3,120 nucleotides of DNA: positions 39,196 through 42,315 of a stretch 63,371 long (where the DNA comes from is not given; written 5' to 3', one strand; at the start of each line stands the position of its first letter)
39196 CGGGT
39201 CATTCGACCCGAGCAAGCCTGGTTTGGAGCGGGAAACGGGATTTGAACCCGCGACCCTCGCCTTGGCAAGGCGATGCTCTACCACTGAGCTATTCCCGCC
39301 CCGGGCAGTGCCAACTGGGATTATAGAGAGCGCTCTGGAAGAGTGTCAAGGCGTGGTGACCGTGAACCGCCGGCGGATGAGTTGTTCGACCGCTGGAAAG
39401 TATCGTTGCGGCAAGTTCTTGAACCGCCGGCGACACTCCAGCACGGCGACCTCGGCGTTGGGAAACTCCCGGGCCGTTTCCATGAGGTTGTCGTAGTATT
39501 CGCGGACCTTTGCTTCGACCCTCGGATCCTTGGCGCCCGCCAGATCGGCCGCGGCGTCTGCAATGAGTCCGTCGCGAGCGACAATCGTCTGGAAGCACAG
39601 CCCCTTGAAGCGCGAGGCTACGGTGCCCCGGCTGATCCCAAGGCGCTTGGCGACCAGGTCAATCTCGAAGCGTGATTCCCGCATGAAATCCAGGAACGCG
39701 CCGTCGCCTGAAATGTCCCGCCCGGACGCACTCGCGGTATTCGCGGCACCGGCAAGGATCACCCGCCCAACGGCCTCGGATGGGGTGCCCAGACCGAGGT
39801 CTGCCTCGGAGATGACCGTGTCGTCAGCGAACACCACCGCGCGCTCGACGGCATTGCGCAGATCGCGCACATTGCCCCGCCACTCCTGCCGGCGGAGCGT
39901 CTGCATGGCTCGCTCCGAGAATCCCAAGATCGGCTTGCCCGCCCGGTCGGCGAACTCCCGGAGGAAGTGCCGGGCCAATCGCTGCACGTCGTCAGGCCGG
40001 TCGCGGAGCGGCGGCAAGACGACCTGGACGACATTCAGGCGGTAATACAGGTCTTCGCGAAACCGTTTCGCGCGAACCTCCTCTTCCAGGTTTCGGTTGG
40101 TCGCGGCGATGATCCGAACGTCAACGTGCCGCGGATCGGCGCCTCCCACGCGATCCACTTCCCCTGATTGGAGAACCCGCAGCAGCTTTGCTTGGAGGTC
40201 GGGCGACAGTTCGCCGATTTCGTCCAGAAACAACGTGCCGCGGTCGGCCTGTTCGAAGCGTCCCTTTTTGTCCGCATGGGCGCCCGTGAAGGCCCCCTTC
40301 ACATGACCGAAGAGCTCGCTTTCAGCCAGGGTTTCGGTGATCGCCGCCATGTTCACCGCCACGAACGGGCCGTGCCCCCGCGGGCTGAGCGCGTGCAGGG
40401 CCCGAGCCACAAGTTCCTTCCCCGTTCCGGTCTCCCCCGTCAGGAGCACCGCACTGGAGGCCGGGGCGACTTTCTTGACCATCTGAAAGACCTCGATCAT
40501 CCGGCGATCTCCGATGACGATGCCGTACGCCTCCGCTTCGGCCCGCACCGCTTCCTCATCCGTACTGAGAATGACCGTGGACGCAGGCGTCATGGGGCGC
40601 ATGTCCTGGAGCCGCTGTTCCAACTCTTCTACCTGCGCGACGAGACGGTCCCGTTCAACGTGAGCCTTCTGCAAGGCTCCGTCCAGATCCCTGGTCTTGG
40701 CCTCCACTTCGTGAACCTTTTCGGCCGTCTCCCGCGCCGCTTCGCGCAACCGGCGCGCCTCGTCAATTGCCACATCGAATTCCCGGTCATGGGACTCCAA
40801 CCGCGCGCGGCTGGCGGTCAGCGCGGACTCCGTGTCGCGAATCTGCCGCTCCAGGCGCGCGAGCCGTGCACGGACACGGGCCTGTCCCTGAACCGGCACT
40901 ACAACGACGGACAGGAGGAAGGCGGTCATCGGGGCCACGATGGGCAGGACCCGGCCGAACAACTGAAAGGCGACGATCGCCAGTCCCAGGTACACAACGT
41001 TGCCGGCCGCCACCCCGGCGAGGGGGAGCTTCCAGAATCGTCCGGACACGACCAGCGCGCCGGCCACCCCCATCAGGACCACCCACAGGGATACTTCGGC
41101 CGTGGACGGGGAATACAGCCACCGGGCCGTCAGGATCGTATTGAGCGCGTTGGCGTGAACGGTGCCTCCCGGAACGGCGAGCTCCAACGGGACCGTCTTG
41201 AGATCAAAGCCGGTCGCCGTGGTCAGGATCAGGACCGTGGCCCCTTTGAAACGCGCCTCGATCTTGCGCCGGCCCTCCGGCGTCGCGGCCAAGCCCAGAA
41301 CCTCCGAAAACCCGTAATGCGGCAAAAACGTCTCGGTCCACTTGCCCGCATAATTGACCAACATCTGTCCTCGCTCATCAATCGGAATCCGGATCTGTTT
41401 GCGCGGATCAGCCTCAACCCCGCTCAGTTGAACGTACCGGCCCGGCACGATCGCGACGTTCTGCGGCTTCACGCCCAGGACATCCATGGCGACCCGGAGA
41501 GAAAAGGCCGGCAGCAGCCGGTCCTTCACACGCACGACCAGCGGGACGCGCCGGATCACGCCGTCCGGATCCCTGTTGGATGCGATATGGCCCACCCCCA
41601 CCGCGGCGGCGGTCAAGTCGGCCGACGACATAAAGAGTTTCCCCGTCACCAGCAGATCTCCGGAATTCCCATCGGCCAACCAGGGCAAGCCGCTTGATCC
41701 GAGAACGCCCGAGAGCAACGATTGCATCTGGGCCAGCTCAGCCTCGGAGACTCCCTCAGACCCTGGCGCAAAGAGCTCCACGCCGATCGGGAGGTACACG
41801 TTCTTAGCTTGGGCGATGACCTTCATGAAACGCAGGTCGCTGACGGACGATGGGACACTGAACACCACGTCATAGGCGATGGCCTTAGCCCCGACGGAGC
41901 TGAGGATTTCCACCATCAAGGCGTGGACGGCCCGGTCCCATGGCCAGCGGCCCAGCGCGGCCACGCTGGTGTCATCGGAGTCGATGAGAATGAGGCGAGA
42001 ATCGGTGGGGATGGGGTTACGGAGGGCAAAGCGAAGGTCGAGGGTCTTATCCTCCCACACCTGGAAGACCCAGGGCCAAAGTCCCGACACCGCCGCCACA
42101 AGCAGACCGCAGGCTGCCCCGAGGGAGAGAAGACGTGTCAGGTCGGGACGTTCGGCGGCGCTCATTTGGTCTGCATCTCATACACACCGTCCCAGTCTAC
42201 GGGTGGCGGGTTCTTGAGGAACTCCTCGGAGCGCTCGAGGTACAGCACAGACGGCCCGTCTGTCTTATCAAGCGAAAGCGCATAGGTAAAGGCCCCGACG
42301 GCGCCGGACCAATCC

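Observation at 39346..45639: Three-gene envelope-sensing operon with a membrane-tethered CHASE2 sigma54 activator and its own sigma54 promoter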

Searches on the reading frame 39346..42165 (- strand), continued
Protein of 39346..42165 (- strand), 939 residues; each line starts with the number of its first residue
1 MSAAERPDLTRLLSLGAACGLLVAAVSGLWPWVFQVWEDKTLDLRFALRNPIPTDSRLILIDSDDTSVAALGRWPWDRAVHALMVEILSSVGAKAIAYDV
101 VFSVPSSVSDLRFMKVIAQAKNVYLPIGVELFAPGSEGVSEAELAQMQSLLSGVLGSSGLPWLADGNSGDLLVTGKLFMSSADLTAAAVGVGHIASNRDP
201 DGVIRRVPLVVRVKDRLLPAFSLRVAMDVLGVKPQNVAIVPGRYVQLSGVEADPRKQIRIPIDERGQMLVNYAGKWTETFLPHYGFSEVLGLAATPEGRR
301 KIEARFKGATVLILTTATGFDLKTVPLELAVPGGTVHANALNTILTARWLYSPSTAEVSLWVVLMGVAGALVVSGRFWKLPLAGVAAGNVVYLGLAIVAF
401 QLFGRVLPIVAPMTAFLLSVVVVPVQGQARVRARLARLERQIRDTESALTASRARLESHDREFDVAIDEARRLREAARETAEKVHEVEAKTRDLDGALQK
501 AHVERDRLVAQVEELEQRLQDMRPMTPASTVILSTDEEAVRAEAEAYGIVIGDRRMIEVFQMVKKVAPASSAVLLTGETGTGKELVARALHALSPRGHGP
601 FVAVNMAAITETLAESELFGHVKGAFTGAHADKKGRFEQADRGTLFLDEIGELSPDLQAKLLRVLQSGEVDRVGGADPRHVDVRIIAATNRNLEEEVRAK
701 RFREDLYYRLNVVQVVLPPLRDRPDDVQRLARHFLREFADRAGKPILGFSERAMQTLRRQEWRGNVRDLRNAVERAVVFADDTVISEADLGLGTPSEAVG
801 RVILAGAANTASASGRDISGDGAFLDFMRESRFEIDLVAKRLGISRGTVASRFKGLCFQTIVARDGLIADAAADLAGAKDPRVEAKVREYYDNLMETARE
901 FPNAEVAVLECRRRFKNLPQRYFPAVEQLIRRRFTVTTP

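Call 44: search_protein_families(library=pfam, proteins=[L012:10912-11535:-], max_evalue=0.01)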
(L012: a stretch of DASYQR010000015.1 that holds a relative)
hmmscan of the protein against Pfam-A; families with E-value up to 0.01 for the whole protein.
L012:10912-11535:- (208 aa): 1 family
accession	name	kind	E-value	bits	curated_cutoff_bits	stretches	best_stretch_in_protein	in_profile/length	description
PF00691.25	OmpA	-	3.2e-18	66.3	27.2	1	94-196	2-98/98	OmpA family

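Call 53: search_solved_structures(query=L001:3456-4328:+, max_evalue=1)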
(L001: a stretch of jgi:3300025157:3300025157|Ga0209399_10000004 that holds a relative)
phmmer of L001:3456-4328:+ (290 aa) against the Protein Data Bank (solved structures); distinct sequences matched with E-value up to 1: 9.
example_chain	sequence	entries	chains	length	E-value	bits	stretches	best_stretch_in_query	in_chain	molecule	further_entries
4ls9_A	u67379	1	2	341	0.0014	21.3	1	227-261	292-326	DHH family protein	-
8ioo_A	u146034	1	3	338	0.0031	20.2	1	213-263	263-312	RecJ-like protein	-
9r7o_A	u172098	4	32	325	0.3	13.6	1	229-260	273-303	DHH family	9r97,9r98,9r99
6mtz_A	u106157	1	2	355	0.33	13.5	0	219-259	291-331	HepC.19480.a.B1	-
5jju_A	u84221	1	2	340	0.45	13.1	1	229-266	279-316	Uncharacterized protein Rv2837c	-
5cet_A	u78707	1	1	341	0.45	13.1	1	229-266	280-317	Bifunctional oligoribonuclease and PAP phosphatase NrnA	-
6mol_A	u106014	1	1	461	0.61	12.6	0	221-266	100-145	Monoextended DARPin R12 (M_R12)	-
5o1u_A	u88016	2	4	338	0.77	12.3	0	223-259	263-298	Phosphodiesterase | TmPDE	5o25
5o4z_A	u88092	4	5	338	0.85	12.2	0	223-259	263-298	DHH/DHHA1-type phosphodiesterase TM1595 | phosphodiesterase TM1595 | phosphodiesterase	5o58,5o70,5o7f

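Call 58: predict_structure(alignment_id=A1)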
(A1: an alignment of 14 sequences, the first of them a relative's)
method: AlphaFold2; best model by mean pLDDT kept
length: 939 residues; sequences in the alignment: 14
mean_pLDDT: 71.2   pTM: 0.45
mean pLDDT of the five models: 71.2, 71.0, 70.9, 70.5, 69.1
residues with pLDDT >= 90: 67; 70-90: 530; 50-70: 204; < 50: 138
segments of 3 or more residues with pLDDT < 50: 1-5, 102-106, 132-137, 158-180, 182-195, 317-323, 524-534, 620-640, 672-676, 779-783, 791-818, 937-939
pLDDT, mean of each block of 10 residues (from residue 1): 54 88 88 82 81 80 70 58 83 79 48 65 62 50 57 50 46 46 45 50 74 63 83 83 87 87 83 62 82 86 88 60 50 68 86 85 90 76 86 90 88 91 81 72 77 81 77 67 65 76 80 77 40 56 79 81 82 82 84 79 66 53 31 34 76 80 70 49 80 86 87 82 75 73 60 63 60 60 50 35 30 38 83 82 77 91 88 87 90 87 83 79 88 61
secondary structure, 60 per line:
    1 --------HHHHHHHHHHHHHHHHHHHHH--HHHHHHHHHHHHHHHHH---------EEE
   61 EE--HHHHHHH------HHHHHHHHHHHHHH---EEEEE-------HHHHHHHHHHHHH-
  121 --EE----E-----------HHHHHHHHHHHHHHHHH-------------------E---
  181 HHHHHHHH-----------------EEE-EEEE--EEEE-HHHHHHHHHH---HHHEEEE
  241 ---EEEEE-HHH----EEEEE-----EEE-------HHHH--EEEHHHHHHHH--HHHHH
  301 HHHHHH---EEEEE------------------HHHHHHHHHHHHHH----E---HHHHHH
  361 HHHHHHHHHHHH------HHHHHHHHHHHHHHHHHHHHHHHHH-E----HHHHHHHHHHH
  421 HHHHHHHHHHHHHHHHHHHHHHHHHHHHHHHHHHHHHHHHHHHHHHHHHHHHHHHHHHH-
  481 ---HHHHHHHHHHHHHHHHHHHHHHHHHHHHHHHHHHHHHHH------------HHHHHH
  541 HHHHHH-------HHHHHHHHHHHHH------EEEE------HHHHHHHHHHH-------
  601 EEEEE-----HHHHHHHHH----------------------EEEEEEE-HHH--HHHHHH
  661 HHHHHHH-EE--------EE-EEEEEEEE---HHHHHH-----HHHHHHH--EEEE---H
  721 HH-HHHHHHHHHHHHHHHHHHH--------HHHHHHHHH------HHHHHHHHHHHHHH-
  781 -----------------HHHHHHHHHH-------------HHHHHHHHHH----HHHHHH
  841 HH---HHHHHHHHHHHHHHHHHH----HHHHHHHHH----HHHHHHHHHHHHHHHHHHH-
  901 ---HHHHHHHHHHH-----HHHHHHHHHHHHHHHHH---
elements in order (helices of 4 or more, strands of 3 or more residues): H9-29 H32-48 E58-62 H65-71 H78-91 E95-99 H107-119 H141-157 H181-188 E206-208 E210-213 E216-219 H221-230 E237-240 E244-248 E257-261 E267-269 H277-280 E283-285 H286-293 H296-306 E310-314 H333-346 H355-372 H379-403 H410-479 H484-522 H535-546 H554-566 E573-576 H583-593 E601-605 H611-619 E642-648 H655-667 E682-689 H693-698 H704-710 E713-716 H724-742 H751-759 H766-779 H798-807 H821-830 H835-842 H846-863 H868-876 H881-899 H904-914 H920-936
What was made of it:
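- In the AlphaFold model (pLDDT 71), helix 410-479 runs on from TM4, helix 484-522 follows, and the linker 524-534 is low-confidence (call 58).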

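Call 73: search_protein_representatives(alignment_id=A1)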
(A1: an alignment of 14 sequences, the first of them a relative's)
Query: 14 sequences, 924 profile positions. Proteins with E-value up to 0.001 (for the whole library): 252649; up to 1e-10: 193426; up to 1e-30: 114915. The best 150 are listed.
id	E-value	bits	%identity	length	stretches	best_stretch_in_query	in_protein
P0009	0.0e+00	1511.0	-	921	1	15-924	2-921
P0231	1.1e-292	989.9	-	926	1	8-922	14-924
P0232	3.8e-290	981.5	-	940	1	12-920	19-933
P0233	2.8e-282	955.5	-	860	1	58-921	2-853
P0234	9.2e-279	943.9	-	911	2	162-920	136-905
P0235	6.2e-277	937.8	-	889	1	10-920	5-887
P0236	2.1e-276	936.1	-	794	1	140-920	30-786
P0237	3.4e-275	932.1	-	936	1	9-920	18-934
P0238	3.8e-271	918.7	-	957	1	5-920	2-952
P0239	9.9e-268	907.3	-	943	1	6-917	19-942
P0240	6.7e-265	898.0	-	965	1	9-921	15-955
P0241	4.3e-258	875.5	-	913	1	10-919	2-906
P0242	2.9e-256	869.4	-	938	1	6-920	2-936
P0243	1.8e-253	860.1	-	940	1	8-921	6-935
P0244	3.5e-251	852.6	-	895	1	35-920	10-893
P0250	1.3e-241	820.9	-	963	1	9-921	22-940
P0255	3.5e-231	786.4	-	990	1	7-918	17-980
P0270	4.2e-185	633.9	-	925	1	22-917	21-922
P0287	5.3e-167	574.0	-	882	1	23-917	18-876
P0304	6.3e-158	544.0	-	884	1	12-919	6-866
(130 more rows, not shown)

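Call 78: list_cluster_members(proteins=[P0231, P0232, P0237, P0238, P0240, P0250, P0255, P0270, P0287, P0304])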
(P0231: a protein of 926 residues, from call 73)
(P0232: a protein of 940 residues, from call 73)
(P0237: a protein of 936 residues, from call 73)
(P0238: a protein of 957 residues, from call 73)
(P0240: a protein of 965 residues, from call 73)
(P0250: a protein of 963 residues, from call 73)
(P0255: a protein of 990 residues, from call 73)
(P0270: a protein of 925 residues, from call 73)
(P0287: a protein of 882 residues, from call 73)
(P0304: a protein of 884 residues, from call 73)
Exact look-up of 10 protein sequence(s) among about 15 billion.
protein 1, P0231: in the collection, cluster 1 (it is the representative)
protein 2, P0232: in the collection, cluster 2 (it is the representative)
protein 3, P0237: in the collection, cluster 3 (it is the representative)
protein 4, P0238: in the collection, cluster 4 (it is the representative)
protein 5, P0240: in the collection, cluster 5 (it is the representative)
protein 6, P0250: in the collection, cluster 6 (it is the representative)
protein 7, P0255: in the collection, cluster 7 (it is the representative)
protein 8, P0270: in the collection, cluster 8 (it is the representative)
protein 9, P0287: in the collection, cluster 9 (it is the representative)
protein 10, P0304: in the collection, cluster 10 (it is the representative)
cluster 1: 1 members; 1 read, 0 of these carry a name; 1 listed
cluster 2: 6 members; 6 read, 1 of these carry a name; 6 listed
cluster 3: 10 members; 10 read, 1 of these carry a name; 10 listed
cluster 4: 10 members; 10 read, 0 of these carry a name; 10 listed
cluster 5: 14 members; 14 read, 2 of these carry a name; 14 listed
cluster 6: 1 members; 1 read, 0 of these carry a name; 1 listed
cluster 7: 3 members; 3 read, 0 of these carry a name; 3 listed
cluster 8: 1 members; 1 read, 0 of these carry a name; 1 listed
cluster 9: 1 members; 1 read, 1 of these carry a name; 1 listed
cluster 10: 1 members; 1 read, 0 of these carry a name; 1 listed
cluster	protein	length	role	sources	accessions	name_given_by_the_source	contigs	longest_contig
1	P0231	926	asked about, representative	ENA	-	-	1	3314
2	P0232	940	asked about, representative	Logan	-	-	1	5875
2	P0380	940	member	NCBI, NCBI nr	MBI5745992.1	MAG: sigma 54-interacting transcriptional regulator [Nitrospirae bacterium] | sigma 54-interacting transcriptional regulator [Nitrospirota bacterium]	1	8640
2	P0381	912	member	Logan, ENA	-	-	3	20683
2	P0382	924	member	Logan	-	-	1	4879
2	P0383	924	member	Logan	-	-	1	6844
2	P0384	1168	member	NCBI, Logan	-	-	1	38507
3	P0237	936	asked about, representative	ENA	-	-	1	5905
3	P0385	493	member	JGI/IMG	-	DNA-binding NtrC family response regulator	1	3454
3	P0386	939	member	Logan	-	-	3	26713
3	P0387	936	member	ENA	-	-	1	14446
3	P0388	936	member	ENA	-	-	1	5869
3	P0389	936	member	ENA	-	-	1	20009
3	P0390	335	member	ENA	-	-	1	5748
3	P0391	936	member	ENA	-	-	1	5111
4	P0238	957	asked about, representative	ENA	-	-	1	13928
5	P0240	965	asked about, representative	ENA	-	-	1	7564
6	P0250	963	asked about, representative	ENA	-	-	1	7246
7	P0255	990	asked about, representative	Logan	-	-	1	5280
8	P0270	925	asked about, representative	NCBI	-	-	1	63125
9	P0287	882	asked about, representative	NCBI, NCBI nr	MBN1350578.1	sigma 54-interacting transcriptional regulator [candidate division KSB1 bacterium]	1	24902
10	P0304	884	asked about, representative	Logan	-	-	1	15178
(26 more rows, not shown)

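Call 79: find_encoding_contigs(protein=P0287, flank=6000, max_places=1)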
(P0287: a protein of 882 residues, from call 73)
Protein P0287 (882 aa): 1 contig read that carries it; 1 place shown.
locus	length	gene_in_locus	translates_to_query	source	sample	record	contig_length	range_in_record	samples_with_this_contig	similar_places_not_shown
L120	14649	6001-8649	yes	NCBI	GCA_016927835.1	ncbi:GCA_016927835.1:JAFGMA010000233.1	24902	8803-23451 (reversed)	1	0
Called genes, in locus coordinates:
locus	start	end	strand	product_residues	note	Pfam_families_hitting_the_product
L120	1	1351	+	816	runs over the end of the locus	PF18962:Por_Secre_tail (weak), PF13860:FlgD_ig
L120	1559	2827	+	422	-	PF04235:DUF418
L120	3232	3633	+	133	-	PF03965:Penicillinase_R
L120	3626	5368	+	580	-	PF05569:Peptidase_M56, PF13620:CarboxypepD_reg, PF13715:CarbopepD_reg_2, PF03544:TonB_C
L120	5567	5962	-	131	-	-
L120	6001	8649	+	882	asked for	PF05226:CHASE2, PF00158:Sigma54_activat, PF14532:Sigma54_activ_2, PF07728:AAA_5, PF25601:AAA_lid_14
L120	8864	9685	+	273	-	-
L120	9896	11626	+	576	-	PF01841:Transglut_core (weak), PF04473:DUF553 (weak)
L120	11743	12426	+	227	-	-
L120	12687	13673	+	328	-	PF01208:URO-D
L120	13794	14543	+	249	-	PF00657:Lipase_GDSL (faint), PF13472:Lipase_GDSL_2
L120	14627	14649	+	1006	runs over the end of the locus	PF25275:Golvesin_C, PF00041:fn3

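Call 80: find_encoding_contigs(protein=P0270, flank=6000, max_places=1)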
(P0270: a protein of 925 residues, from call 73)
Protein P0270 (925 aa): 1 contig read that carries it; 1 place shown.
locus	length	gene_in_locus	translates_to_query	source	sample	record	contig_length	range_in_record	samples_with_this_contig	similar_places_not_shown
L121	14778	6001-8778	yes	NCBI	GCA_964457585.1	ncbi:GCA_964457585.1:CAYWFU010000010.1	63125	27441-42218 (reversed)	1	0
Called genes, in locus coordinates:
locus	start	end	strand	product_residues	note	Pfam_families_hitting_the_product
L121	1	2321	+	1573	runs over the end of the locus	-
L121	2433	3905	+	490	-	PF07719:TPR_2 (faint), PF13174:TPR_6 (faint), PF13181:TPR_8 (faint), PF21033:RMD1-3 (faint), PF00515:TPR_1 (faint), PF13414:TPR_11 (weak), PF13424:TPR_12 (weak), PF13414:TPR_11 (weak), +8 more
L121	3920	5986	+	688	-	-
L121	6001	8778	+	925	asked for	PF05226:CHASE2, PF00158:Sigma54_activat, PF14532:Sigma54_activ_2, PF07728:AAA_5 (weak), PF25601:AAA_lid_14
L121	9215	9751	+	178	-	-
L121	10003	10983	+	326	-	PF00156:Pribosyltran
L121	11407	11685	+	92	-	-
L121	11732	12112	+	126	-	-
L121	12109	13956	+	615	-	PF14326:DUF4384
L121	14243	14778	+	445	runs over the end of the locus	PF00656:Peptidase_C14, PF08308:PEGA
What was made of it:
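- Neighbours differ in other clades (calls 79, 80).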

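Call 85: search_protein_families(library=pfam, proteins=[L120:8864-9685:+, L121:3920-5986:+, L001:3456-4328:+], max_evalue=1)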
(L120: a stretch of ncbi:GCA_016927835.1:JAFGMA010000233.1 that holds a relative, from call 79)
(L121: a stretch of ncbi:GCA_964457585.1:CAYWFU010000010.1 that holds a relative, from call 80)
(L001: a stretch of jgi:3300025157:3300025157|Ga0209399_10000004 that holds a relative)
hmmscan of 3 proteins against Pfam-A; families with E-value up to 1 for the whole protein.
L120:8864-9685:+ (273 aa): 0 families

L121:3920-5986:+ (688 aa): 15 families
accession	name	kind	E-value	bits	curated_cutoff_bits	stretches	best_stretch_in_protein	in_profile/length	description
PF12796.13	Ank_2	-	8.7e-211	683.7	27.3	12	105-197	1-90/90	Ankyrin repeats (3 copies)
PF00023.36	Ank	-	8.4e-141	450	21.1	19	364-395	1-32/33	Ankyrin repeat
PF13637.12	Ank_4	-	1e-119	388.1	22.7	19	141-187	4-50/50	Ankyrin repeats (many copies)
PF13857.12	Ank_5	-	1.6e-113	369.7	27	18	615-666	1-53/56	Ankyrin repeats (many copies)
PF13606.12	Ank_3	-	1.7e-95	300.3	22.3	17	367-393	4-30/30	Ankyrin repeat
PF24521.3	Ank_KRIT1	-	5.4e-25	88.3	80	6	97-171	41-122/149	KRIT1 ankyrin-repeats domain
PF23745.1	ANK_LRRK2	-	1.4e-20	73.9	27.5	5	567-651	35-115/130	LRRK2 ANK repeat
PF25508.1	TRPM2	-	0.00034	21.3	27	0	555-590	6-41/257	TRPM2-like domain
PF21799.2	MurD-like_N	-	0.011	16.4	27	0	50-82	15-46/88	Mur ligase MurD-like, N-terminal domain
PF08869.16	XisI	-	0.03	15.2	25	0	441-480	5-44/110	XisI protein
PF02887.21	PK_C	-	0.087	13.4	28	0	360-414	21-75/114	Pyruvate kinase, alpha/beta domain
PF02579.22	Nitro_FeMo-Co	-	0.11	13.2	26.3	0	37-74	32-69/94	Dinitrogenase iron-molybdenum cofactor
PF12500.13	TRSP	-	0.11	12.8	25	1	448-491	76-119/128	TRSP domain C terminus to PRTase_2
PF11305.13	DUF3107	-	0.12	13.1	27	0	595-644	12-62/73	Protein of unknown function (DUF3107)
PF20291.3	MC5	-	0.48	10.7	25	0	401-464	91-154/167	ABC-three component (ABC-3C) system Middle Component 5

L001:3456-4328:+ (290 aa): 3 families
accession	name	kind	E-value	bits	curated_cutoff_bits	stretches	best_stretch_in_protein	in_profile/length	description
PF02272.25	DHHA1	-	2.7e-05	25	25.9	1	214-263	31-86/102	DHHA1 domain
PF01368.27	DHH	-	0.0092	16.7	28.1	1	19-111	12-101/125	DHH family, N-terminal domain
PF19563.4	DUF6085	-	0.11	12.9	27.1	1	162-216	45-97/115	Family of unknown function (DUF6085)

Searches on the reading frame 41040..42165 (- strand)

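Call 93: search_solved_structures(query=window:41040-42165:-, max_evalue=1)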
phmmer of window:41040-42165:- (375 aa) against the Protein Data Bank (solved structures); distinct sequences matched with E-value up to 1: 1.
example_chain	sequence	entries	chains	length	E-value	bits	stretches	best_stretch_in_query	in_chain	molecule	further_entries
1l0q_A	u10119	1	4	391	0.0068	19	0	290-340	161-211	Surface layer protein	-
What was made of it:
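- Tried and rejected: CHASE2 against PDB sequences: no relative (call 93).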
